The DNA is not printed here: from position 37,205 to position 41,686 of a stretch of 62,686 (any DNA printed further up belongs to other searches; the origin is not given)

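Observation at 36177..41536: Overlapping two-gene cassette: AAA/DUF4143 ATPase plus giant STAND-like NTPase with C-terminal nuclease motif (candidate undescribed defence-type system)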

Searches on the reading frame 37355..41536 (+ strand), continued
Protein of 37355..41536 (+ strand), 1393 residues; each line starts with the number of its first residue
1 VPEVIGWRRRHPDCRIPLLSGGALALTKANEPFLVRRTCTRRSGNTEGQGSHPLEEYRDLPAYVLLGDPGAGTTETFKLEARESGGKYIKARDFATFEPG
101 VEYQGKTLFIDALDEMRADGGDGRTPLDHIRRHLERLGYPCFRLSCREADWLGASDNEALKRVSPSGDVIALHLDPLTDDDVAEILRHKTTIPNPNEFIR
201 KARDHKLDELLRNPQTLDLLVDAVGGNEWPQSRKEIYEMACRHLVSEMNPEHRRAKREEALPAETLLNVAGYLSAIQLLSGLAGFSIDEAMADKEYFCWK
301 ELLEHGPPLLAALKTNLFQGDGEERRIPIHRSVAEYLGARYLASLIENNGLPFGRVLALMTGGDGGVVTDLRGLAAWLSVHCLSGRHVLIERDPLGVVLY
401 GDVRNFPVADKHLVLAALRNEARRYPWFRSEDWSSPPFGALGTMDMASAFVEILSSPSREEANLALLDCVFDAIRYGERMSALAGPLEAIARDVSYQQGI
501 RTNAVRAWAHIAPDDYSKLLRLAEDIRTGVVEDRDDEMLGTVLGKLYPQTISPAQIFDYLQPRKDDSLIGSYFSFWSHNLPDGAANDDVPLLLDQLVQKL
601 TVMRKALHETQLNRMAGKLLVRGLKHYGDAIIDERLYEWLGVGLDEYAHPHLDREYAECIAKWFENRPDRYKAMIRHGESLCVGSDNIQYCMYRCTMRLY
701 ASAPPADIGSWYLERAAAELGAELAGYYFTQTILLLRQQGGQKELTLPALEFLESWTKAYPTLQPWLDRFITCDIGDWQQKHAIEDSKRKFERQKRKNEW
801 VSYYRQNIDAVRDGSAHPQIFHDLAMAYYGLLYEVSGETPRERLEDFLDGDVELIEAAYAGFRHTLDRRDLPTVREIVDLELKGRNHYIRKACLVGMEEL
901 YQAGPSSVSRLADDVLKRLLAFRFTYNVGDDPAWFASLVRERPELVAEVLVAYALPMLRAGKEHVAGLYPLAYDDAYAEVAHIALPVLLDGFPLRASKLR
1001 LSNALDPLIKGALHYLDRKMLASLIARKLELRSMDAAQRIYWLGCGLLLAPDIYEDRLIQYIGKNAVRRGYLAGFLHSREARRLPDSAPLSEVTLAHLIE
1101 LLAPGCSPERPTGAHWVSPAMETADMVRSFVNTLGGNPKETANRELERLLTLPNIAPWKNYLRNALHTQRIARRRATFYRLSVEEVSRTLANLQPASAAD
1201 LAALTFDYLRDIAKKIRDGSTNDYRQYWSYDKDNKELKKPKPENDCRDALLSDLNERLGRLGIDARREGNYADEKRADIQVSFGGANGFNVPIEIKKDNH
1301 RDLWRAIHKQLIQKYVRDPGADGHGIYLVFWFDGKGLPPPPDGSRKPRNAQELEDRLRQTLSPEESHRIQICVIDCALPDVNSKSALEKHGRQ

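Call 56: search_protein_families(library=padloc, proteins=[L011:3121-4587:+, L012:9008-10129:+, L044:2545-3828:+, L090:3674-4912:+], max_evalue=0.001)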
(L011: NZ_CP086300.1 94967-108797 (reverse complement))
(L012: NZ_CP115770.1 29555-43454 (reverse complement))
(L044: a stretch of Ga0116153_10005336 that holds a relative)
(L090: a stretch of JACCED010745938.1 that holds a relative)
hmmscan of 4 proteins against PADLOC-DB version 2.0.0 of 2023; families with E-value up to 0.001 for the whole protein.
L011:3121-4587:+ (488 aa): 3 families
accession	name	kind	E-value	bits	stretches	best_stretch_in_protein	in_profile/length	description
PDLC02402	Aga_SIR2-PNTD1-PNTD2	-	7.7e-08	28.9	1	189-348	338-490/876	Class I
PDLC02418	Aga_SIR2-Kinase-PNTD1-PNTD2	-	0.00015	18.1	1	293-345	314-365/756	Class I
PDLC05032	PDC-S50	-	0.00056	17.1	0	10-77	5-70/387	-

L012:9008-10129:+ (373 aa): 6 families
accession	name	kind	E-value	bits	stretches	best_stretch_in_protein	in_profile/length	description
PDLC04790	PDC-S01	-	2.1e-42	143.3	1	42-357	84-407/422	-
PDLC04789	PDC-S01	-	1.2e-18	65.3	1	41-329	78-348/375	-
PDLC04791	PDC-S01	-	4.9e-13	46.5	1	210-352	241-381/395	-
PDLC04787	PDC-S01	-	1.3e-09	35.5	1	67-359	122-397/412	-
PDLC04786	PDC-S01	-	2.7e-09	34.3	1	179-328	238-393/439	-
PDLC04792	PDC-S01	-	5.1e-05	20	1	236-329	300-392/452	-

L044:2545-3828:+ (428 aa): 8 families
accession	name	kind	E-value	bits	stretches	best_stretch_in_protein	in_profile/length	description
PDLC04791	PDC-S01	-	5.4e-164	543.6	1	9-427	1-394/395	-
PDLC04790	PDC-S01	-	3.1e-41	139.5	3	192-400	176-386/422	-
PDLC04789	PDC-S01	-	6.9e-31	105.6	2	111-408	72-364/375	-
PDLC04787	PDC-S01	-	7.7e-30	102.1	1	26-382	25-356/412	-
PDLC04788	PDC-S01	-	7.6e-19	65.9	2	191-399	181-397/448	-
PDLC04786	PDC-S01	-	1.4e-15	55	1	271-400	267-402/439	-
PDLC04792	PDC-S01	-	3.2e-10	37.2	2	331-393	333-394/452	-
PDLC04984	PDC-S27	-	0.00051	17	1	15-164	10-159/474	-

L090:3674-4912:+ (413 aa): 8 families
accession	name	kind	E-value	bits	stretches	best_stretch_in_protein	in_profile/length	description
PDLC04791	PDC-S01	-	3.6e-163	540.8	1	1-412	2-394/395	-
PDLC04790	PDC-S01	-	1.3e-43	147.3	2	90-387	67-388/422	-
PDLC04787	PDC-S01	-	1.7e-32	110.8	1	3-367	13-356/412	-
PDLC04789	PDC-S01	-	2.6e-31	107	1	5-394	6-365/375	-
PDLC04788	PDC-S01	-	3.2e-19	67.2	2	174-391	179-404/448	-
PDLC04786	PDC-S01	-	1.3e-17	61.7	1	169-388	181-405/439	-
PDLC04792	PDC-S01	-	1.2e-12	45.2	1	313-381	330-397/452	-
PDLC04984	PDC-S27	-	0.00045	17.2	1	6-154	11-164/474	-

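Call 88: find_homologous_proteins(query=L011:5022-8852:+, max_evalue=1e-30)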
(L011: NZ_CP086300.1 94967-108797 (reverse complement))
Query L011:5022-8852:+ (1277 aa): 728 proteins with E <= 1e-30 among 8000 candidates; the best 120 are listed.
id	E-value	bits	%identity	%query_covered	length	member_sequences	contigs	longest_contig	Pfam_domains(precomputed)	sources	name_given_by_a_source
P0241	0.0e+0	2616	91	100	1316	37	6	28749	PF28130.1,PF05729.19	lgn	-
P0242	0.0e+0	2305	81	100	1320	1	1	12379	PF28130.1,PF05729.19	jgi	jgi:hypothetical protein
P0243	0.0e+0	1811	64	99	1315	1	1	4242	PF28130.1,PF05729.19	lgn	-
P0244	0.0e+0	1765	62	100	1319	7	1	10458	PF28130.1,PF05729.19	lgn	-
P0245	0.0e+0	1758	62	100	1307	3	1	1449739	PF28130.1,PF05729.19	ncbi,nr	ncbi:hypothetical protein U724_20795 [Pseudomonas chlororaphis subsp. aurantiaca PB-St2]|nr:hypothet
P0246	0.0e+0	1757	62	100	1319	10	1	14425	PF28130.1,PF05729.19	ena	-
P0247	0.0e+0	1756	62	100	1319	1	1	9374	PF28130.1,PF05729.19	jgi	jgi:hypothetical protein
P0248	0.0e+0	1755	62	100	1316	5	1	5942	PF28130.1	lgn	-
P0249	0.0e+0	1745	62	100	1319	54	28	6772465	PF28130.1,PF05729.19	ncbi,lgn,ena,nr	ncbi:hypothetical protein V6X58_27030 [Pseudomonas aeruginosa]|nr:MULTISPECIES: hypothetical protein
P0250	0.0e+0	1741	62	100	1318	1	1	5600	PF28130.1,PF05729.19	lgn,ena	-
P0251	0.0e+0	1733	62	100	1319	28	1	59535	PF28130.1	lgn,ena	-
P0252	0.0e+0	1730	61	100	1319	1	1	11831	PF28130.1,PF05729.19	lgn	-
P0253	0.0e+0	1728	61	99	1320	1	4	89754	PF28130.1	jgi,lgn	jgi:hypothetical protein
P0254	0.0e+0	1714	61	100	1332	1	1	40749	PF28130.1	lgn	-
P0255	0.0e+0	1711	60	100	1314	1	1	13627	PF28130.1,PF05729.19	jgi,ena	-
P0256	0.0e+0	1711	61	100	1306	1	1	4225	PF28130.1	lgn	-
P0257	0.0e+0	1704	61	100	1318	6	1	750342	PF28130.1,PF05729.19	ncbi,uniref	ncbi:NACHT domain-containing protein [Pseudomonas sp. NPDC089395]|uniref:NACHT domain-containing pro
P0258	0.0e+0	1703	61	100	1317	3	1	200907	PF28130.1,PF05729.19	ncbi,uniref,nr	ncbi:hypothetical protein MXF29_14800 [Pseudomonas sp. NC26]|uniref:NACHT domain-containing protein 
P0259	0.0e+0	1703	61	100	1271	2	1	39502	PF28130.1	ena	-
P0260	0.0e+0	1701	60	100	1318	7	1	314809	PF28130.1,PF05729.19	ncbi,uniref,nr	ncbi:NACHT domain-containing protein [Pseudomonas ogarae]|uniref:NACHT domain-containing protein n=1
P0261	0.0e+0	1697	61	100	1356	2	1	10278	PF28130.1,PF05729.19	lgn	-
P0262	0.0e+0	1690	61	100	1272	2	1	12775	PF28130.1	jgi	jgi:hypothetical protein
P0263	0.0e+0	1690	60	100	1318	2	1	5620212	PF28130.1,PF05729.19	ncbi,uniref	ncbi:NACHT domain-containing protein [Pseudomonas sp. KnCO4]|uniref:NACHT domain-containing protein 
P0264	0.0e+0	1689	60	100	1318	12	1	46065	PF28130.1,PF05729.19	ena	-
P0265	0.0e+0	1685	60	100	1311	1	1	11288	PF28130.1,PF05729.19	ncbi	-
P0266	0.0e+0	1676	61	100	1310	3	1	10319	PF28130.1,PF05729.19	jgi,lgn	jgi:hypothetical protein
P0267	0.0e+0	1669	58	100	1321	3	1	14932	PF28130.1,PF05729.19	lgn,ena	-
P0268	0.0e+0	1668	59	100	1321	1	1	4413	PF28130.1,PF05729.19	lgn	-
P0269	0.0e+0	1658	58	100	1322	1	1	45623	PF28130.1,PF05729.19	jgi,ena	-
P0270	0.0e+0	1655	59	100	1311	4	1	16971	PF28130.1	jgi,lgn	jgi:hypothetical protein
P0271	0.0e+0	1653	58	100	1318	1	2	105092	PF28130.1,PF05729.19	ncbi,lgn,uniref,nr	ncbi:NACHT domain-containing protein [Pseudomonas tohonis]|uniref:NACHT domain-containing protein n=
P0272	0.0e+0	1651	59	100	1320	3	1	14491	PF28130.1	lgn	-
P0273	0.0e+0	1650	58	100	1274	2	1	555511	PF28130.1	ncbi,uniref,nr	ncbi:NACHT domain-containing protein [Pseudomonas chlororaphis]|uniref:NACHT domain-containing prote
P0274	0.0e+0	1644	60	100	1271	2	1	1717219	PF28130.1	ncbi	-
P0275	0.0e+0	1643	59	100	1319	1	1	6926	PF28130.1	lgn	-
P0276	0.0e+0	1641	58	100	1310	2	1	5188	PF28130.1,PF05729.19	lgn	-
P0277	0.0e+0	1641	58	100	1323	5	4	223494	PF28130.1,PF05729.19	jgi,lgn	jgi:hypothetical protein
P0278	0.0e+0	1640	59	100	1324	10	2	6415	PF28130.1,PF05729.19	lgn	-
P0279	0.0e+0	1632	57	100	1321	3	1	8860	PF28130.1,PF05729.19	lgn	-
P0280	0.0e+0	1630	58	100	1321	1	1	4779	PF28130.1,PF05729.19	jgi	jgi:hypothetical protein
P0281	0.0e+0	1626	58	100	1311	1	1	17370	PF28130.1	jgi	jgi:hypothetical protein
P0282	0.0e+0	1625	58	100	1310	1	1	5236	PF28130.1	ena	-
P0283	0.0e+0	1624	57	100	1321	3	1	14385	PF28130.1,PF05729.19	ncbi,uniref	ncbi:NACHT domain-containing protein [Pseudomonas sp. P4795]|uniref:NACHT domain-containing protein 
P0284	0.0e+0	1623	57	100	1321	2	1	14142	PF28130.1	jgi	jgi:hypothetical protein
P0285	0.0e+0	1615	57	100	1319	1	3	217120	PF28130.1,PF05729.19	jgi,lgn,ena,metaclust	metaclust:\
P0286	0.0e+0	1615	58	100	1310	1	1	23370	PF28130.1,PF05729.19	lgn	-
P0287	0.0e+0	1612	58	100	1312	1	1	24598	PF28130.1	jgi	jgi:hypothetical protein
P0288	0.0e+0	1606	56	100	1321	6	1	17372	PF28130.1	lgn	-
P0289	0.0e+0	1604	57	100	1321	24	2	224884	PF28130.1,PF05729.19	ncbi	-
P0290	0.0e+0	1602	56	100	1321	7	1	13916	PF28130.1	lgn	-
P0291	0.0e+0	1597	56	100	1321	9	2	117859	PF28130.1,PF05729.19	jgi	jgi:hypothetical protein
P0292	0.0e+0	1592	58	100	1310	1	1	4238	PF28130.1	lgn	-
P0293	0.0e+0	1590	58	100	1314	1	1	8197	PF28130.1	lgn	-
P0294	0.0e+0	1589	58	100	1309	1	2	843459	PF28130.1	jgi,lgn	jgi:hypothetical protein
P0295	0.0e+0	1580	57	100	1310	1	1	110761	PF28130.1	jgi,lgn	jgi:hypothetical protein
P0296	0.0e+0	1579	56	100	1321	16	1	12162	PF28130.1,PF05729.19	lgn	-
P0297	0.0e+0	1579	56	100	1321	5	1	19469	PF28130.1,PF05729.19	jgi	jgi:hypothetical protein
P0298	0.0e+0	1568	56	100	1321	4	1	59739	PF28130.1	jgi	jgi:hypothetical protein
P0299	0.0e+0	1566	55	100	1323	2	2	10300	PF28130.1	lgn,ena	-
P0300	0.0e+0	1566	56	99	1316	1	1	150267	PF28130.1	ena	-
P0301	0.0e+0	1561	55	100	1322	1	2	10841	PF28130.1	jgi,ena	jgi:hypothetical protein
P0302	0.0e+0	1558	56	99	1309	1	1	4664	PF28130.1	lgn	-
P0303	0.0e+0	1558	56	100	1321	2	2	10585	PF28130.1,PF05729.19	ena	-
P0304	0.0e+0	1551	56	100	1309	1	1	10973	PF28130.1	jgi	jgi:hypothetical protein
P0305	0.0e+0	1551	56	100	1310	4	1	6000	PF28130.1,PF05729.19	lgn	-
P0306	0.0e+0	1550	55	100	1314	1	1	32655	PF28130.1,PF05729.19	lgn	-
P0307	0.0e+0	1546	55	100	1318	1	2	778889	PF28130.1,PF05729.19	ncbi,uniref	ncbi:NACHT domain-containing protein [Luteimonas salinilitoris]|uniref:NACHT domain-containing NTPas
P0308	0.0e+0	1541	55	99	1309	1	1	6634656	PF28130.1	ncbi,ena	-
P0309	0.0e+0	1535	55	100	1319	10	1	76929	PF28130.1,PF05729.19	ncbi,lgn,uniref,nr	ncbi:NACHT domain-containing protein [Janthinobacterium lividum]|uniref:NACHT domain-containing prot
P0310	0.0e+0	1531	55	100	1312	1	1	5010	PF28130.1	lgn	-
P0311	0.0e+0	1530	55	100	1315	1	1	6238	PF28130.1,PF05729.19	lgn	-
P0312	0.0e+0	1528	55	100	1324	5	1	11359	PF28130.1,PF05729.19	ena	-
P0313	0.0e+0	1524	55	100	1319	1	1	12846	PF28130.1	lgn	-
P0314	0.0e+0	1522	55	100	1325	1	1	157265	PF28130.1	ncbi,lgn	-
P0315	0.0e+0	1513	55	100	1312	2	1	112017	PF28130.1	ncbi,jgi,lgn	jgi:hypothetical protein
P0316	0.0e+0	1505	54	100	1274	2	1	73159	PF28130.1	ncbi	-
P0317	0.0e+0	1497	54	100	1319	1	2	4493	PF28130.1,PF05729.19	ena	-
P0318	0.0e+0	1496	54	100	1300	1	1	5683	PF28130.1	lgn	-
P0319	0.0e+0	1494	55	100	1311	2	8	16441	PF28130.1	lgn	-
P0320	0.0e+0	1488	54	100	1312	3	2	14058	PF28130.1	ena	-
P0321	0.0e+0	1483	55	100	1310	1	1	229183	PF28130.1,PF05729.19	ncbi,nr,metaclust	ncbi:hypothetical protein IA69_09865 [Massilia sp. JS1662]|nr:hypothetical protein [Massilia sp. JS1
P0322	0.0e+0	1480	55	99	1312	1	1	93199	PF28130.1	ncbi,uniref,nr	ncbi:hypothetical protein HAV22_27955 [Massilia sp. TW-1]|uniref:ATP-binding protein n=1 Tax=Telluri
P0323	0.0e+0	1477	53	100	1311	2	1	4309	PF28130.1,PF05729.19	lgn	-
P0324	0.0e+0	1475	54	100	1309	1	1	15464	PF28130.1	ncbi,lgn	-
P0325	0.0e+0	1475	54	99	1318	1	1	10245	PF28130.1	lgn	-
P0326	0.0e+0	1474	53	100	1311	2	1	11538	PF28130.1,PF05729.19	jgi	jgi:hypothetical protein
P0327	0.0e+0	1474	53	99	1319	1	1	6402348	PF28130.1,PF05729.19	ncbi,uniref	ncbi:NACHT domain-containing protein [Janthinobacterium rivuli]|uniref:NACHT domain-containing prote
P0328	0.0e+0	1472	53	100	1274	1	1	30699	PF28130.1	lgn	-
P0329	0.0e+0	1471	53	100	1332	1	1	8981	PF28130.1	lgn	-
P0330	0.0e+0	1470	54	100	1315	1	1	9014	PF28130.1,PF05729.19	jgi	jgi:hypothetical protein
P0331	0.0e+0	1465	54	100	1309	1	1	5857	PF28130.1,PF05729.19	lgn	-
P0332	0.0e+0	1461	53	100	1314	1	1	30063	PF28130.1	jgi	jgi:hypothetical protein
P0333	0.0e+0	1460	53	99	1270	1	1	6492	PF28130.1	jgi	jgi:hypothetical protein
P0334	0.0e+0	1460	53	100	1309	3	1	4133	PF28130.1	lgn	-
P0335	0.0e+0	1456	54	100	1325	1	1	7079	PF28130.1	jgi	jgi:hypothetical protein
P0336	0.0e+0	1455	55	54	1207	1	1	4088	PF28130.1,PF05729.19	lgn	-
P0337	0.0e+0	1448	54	100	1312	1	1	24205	PF28130.1,PF05729.19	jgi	jgi:hypothetical protein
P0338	0.0e+0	1445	54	99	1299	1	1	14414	PF28130.1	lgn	-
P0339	0.0e+0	1444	53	100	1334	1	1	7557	PF28130.1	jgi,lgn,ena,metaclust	metaclust:\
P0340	0.0e+0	1442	52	100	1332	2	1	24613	PF28130.1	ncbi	ncbi:TPA: NACHT domain-containing protein [Stenotrophomonas maltophilia]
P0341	0.0e+0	1440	54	100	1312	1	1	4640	PF28130.1,PF05729.19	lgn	-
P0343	0.0e+0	1433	52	100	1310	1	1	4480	PF28130.1,PF05729.19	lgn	-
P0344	0.0e+0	1428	53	100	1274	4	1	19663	PF28130.1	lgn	-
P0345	0.0e+0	1427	51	99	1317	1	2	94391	PF28130.1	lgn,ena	-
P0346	0.0e+0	1423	53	100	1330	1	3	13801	PF28130.1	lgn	-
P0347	0.0e+0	1422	53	100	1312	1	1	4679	PF28130.1,PF05729.19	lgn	-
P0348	0.0e+0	1421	51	99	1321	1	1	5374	PF28130.1,PF05729.19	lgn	-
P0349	0.0e+0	1419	52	100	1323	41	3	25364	PF28130.1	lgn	-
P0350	0.0e+0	1417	53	100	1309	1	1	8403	PF28130.1,PF05729.19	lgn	-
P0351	0.0e+0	1414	53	100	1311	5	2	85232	PF28130.1,PF05729.19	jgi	jgi:hypothetical protein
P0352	0.0e+0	1414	52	100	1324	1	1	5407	PF28130.1,PF05729.19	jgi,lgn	jgi:hypothetical protein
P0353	0.0e+0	1411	53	100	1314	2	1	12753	PF28130.1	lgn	-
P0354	0.0e+0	1405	52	100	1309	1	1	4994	PF28130.1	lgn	-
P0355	0.0e+0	1403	53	100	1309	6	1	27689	PF28130.1,PF05729.19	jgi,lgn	jgi:hypothetical protein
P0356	0.0e+0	1398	51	99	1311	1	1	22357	PF28130.1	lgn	-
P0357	0.0e+0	1390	53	100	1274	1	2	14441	PF28130.1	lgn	-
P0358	0.0e+0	1389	50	100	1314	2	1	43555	PF28130.1,PF05729.19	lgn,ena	-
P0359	0.0e+0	1386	52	99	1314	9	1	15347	PF28130.1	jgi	jgi:hypothetical protein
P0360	0.0e+0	1386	52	100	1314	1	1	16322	PF28130.1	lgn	-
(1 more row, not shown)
